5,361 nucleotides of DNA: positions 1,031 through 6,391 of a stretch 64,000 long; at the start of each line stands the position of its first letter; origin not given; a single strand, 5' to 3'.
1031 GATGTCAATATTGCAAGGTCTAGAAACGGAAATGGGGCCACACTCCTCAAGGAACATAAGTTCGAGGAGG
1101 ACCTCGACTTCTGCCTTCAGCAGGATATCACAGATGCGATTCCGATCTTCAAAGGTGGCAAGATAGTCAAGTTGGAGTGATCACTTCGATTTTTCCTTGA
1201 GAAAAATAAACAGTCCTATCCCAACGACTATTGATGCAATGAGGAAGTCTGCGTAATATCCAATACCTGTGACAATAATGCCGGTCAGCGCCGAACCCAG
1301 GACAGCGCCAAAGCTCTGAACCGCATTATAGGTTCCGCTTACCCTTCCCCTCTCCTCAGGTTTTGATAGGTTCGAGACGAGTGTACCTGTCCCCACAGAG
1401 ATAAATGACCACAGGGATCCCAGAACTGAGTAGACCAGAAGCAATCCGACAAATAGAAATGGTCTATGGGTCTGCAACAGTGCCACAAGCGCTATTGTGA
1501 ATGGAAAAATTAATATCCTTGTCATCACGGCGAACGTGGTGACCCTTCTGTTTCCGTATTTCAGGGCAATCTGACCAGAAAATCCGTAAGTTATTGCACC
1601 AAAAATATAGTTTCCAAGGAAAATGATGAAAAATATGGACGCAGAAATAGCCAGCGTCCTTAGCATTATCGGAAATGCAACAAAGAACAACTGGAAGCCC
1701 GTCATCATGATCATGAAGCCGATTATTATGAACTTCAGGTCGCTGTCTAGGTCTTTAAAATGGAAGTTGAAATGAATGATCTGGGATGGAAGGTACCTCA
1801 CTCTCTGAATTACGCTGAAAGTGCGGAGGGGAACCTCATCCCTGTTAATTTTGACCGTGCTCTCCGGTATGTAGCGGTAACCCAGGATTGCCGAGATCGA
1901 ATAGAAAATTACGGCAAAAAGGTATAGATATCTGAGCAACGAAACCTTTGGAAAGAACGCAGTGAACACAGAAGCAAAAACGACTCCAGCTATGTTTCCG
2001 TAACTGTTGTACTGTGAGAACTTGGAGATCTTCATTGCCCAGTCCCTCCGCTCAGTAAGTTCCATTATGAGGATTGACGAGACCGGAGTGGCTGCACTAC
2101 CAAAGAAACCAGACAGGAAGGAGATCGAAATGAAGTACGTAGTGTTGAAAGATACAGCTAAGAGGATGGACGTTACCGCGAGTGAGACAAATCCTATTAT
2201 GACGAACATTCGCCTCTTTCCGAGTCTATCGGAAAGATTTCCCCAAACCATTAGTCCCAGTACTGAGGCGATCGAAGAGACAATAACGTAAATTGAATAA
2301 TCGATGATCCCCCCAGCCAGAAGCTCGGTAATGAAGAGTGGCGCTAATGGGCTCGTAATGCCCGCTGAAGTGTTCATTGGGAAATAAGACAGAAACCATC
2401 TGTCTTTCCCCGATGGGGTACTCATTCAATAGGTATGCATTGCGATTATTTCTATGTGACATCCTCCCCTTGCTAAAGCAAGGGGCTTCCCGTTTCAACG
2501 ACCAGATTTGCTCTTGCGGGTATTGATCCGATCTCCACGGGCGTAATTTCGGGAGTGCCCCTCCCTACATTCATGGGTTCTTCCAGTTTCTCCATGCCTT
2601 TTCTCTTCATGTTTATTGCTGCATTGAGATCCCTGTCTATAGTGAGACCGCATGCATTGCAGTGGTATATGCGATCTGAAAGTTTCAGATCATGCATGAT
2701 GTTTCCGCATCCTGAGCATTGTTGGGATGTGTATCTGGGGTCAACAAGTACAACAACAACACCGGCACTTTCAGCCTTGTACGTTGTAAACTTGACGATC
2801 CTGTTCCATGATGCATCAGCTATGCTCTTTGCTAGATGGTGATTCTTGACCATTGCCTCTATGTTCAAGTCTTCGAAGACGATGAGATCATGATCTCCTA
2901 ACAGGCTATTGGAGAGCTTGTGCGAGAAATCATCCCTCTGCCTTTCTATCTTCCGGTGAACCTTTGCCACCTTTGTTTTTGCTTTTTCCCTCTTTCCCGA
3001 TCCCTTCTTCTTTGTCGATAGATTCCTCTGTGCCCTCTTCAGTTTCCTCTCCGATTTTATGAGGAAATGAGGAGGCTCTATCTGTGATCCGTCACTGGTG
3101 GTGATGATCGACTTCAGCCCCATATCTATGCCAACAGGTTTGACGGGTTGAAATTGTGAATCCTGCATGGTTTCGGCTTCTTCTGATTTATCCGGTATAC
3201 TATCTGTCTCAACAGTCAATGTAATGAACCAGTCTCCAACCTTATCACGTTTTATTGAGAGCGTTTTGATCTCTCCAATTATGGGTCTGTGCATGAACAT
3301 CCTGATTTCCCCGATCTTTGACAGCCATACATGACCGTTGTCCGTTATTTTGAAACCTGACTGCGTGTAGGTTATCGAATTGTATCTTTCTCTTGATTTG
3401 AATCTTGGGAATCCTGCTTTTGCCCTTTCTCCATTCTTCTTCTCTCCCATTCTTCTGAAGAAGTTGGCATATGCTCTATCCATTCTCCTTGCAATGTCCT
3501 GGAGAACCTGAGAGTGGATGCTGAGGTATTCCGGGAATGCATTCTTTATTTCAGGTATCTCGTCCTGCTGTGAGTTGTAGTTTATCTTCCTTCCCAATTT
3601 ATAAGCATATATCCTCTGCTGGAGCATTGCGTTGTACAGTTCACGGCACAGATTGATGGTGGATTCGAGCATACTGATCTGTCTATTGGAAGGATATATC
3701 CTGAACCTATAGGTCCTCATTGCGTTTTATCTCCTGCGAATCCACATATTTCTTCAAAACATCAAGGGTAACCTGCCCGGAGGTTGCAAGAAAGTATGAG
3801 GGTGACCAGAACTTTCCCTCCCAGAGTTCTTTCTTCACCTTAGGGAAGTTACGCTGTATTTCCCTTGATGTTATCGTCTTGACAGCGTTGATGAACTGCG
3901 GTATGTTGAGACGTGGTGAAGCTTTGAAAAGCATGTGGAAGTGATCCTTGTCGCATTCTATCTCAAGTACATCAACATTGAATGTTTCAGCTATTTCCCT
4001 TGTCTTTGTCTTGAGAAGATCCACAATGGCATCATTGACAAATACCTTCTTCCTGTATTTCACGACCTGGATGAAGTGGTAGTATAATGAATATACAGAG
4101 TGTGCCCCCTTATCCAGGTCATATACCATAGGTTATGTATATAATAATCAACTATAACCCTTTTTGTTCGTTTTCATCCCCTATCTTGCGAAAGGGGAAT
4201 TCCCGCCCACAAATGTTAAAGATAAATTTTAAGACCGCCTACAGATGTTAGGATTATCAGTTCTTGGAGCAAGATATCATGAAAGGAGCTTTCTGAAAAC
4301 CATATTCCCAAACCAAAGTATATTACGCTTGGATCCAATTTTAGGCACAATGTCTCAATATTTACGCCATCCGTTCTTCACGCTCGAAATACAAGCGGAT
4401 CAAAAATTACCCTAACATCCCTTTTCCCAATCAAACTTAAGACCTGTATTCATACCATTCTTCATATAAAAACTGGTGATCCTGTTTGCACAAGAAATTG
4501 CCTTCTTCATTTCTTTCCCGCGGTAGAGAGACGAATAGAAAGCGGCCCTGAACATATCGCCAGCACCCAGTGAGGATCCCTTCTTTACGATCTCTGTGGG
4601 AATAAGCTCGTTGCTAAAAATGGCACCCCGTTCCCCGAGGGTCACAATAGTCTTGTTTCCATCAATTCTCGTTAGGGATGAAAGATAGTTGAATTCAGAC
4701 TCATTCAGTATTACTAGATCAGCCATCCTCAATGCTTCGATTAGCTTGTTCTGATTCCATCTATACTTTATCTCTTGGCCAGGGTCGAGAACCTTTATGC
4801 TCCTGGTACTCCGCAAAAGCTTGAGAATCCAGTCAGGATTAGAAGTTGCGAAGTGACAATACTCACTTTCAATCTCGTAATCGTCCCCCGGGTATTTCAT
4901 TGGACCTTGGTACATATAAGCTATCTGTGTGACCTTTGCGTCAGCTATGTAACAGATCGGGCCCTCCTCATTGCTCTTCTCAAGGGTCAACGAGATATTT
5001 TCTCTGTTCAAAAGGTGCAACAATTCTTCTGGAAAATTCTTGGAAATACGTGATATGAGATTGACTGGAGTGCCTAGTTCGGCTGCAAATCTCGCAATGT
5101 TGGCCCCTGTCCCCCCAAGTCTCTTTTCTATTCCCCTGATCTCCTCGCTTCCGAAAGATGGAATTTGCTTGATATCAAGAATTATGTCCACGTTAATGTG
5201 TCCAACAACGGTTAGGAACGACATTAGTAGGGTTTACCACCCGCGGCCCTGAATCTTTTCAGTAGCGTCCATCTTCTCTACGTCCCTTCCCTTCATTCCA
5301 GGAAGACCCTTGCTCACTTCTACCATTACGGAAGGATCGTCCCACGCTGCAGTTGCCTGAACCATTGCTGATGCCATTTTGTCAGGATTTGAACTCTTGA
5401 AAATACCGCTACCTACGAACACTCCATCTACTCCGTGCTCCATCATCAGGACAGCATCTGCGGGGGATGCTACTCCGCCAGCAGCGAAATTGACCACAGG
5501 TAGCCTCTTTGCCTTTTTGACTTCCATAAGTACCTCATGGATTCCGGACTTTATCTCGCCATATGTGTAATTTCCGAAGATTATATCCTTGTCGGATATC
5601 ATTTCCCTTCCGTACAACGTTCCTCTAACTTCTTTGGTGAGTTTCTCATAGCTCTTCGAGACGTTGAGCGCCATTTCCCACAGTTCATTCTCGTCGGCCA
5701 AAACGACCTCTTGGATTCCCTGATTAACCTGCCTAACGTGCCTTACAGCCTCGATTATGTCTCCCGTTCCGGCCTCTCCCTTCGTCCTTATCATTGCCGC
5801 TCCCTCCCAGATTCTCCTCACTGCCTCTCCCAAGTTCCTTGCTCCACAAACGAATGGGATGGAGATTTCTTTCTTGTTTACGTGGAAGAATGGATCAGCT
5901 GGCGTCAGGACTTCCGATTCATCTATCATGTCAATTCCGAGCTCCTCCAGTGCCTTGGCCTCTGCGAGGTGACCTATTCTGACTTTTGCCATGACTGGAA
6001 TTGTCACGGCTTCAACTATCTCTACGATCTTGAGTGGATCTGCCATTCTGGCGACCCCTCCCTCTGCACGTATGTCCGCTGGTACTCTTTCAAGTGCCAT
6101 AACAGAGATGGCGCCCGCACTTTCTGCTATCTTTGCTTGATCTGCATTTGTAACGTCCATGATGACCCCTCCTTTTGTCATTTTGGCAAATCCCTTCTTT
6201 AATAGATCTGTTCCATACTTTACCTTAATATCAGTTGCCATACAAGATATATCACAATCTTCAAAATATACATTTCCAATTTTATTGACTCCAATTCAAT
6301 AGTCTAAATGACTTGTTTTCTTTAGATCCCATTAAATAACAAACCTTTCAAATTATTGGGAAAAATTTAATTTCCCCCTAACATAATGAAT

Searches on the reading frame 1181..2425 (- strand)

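Call 10: search_protein_families(library=ncbifam, proteins=[window:1181-2425:-], max_evalue=0.00001)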
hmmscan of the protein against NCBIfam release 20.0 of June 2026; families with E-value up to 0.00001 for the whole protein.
window:1181-2425:- (414 aa): 6 families
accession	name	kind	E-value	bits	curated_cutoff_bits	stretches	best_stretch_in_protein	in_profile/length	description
TIGR00880.1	2_A_01_02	superfamily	2.1e-13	50.6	131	1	45-188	2-140/141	multidrug resistance protein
TIGR00881.1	2A0104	subfamily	5.2e-10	38.9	407.75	1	50-189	39-174/379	phosphoglycerate transporter protein PgtP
TIGR00900.1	2A0121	subfamily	6.3e-08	32.3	319.6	0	233-389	219-364/364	H+ Antiporter protein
TIGR00893.1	2A0114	subfamily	1.4e-07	30.9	395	0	263-413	32-173/399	D-galactonate transporter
TIGR00899.1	2A0120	subfamily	2.7e-06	26.7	522.3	0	12-410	4-372/375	sugar efflux transporter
TIGR00710.1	efflux_Bcr_CflA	subfamily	8.3e-06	25.5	200.9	0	56-381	55-352/385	Bcr/CflA family efflux MFS transporter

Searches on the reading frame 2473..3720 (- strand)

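Call 10: search_protein_families(library=ncbifam, proteins=[window:2473-3720:-], max_evalue=0.00001)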
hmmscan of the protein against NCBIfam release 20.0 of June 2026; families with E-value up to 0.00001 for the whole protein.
window:2473-3720:- (415 aa): 6 families
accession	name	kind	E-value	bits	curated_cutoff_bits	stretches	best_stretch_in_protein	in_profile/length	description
NF040570.1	guided_TnpB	subfamily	9.1e-101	337.9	100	1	4-374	1-389/389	RNA-guided endonuclease TnpB family protein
NF038281.1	IS200_TnpB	exception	6.8e-90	301.8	425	1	2-376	2-360/360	IS200/IS605 family element RNA-guided endonuclease TnpB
NF038280.1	IS607_TnpB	exception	1.3e-48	166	350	1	81-386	92-403/431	IS607 family element RNA-guided endonuclease TnpB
NF038192.1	V_cas_c2c8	exception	4.9e-36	124.8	350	1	67-292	149-384/457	type V CRISPR-associated protein C2c8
NF049972.1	CRISPR_Cas12f2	exception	2.9e-24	85.7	450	1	194-379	327-523/524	type V CRISPR-associated effector Cas12f2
TIGR01766.2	TIGR01766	domain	6.7e-14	52.2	32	1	260-332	3-82/82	IS200/IS605 family accessory protein TnpB-related protein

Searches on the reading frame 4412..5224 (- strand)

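Call 10: search_protein_families(library=ncbifam, proteins=[window:4412-5224:-], max_evalue=0.00001)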
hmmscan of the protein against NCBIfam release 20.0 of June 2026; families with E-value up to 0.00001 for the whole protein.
window:4412-5224:- (270 aa): 9 families
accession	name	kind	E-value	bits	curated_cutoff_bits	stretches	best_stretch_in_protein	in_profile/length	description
NF041164.1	NucKinThplmales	equivalog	1.4e-51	175.4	450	1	1-259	1-277/295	nucleoside kinase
TIGR02152.1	D_ribokin_bact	equivalog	7.8e-18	64.8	299.65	2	185-252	208-279/298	ribokinase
NF008353.0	PRK11142.1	equivalog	9e-13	48.4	341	0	2-79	3-82/307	ribokinase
TIGR04382.1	myo_inos_iolC_N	equivalog_domain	1e-11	44.7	300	0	188-253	219-289/309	5-dehydro-2-deoxygluconokinase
NF053626.1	RibKinHalex1628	equivalog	7.2e-11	42.1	330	0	121-249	131-268/293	ATP-dependent ribose-1-phosphate kinase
TIGR03168.1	1-PFK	subfamily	6.2e-09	35.2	216.4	0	189-251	213-279/305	hexose kinase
NF041134.1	R1P_kin_Thcocales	equivalog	1.5e-06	27.9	500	1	6-243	5-252/291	ADP-dependent ribose-1-phosphate kinase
TIGR03828.1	pfkB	equivalog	4.5e-06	25.9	292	0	184-251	208-279/305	1-phosphofructokinase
NF047869.1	myo_kin_aldol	exception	5.4e-06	25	600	0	5-67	10-69/586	bifunctional 5-dehydro-2-deoxygluconokinase/5-dehydro-2-deoxyphosphogluconate aldolase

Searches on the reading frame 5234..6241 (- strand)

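Call 10: search_protein_families(library=ncbifam, proteins=[window:5234-6241:-], max_evalue=0.00001)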
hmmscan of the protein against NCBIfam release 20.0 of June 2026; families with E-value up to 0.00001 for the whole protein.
window:5234-6241:- (335 aa): 5 families
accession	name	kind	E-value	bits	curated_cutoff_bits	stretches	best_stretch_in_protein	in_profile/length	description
NF003215.0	PRK04180.1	equivalog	9e-137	455.4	395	1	6-335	5-298/298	pyridoxal 5'-phosphate synthase lyase subunit PdxS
TIGR00343.1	TIGR00343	equivalog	3.3e-131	437.1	438.45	1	14-335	1-287/287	pyridoxal 5'-phosphate synthase lyase subunit PdxS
NF010112.0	PRK13585.1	equivalog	2.7e-07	30.4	243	0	220-285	165-229/241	1-(5-phosphoribosyl)-5-[(5-phosphoribosylamino)methylideneamino]imidazole-4-carboxamide isomerase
TIGR00737.1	nifR3_yhdG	equivalog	7e-07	28.7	293.3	0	236-280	182-225/319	tRNA dihydrouridine synthase DusB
NF005819.0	PRK07695.1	equivalog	8.8e-07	28.8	251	0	232-300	136-200/205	thiazole tautomerase TenI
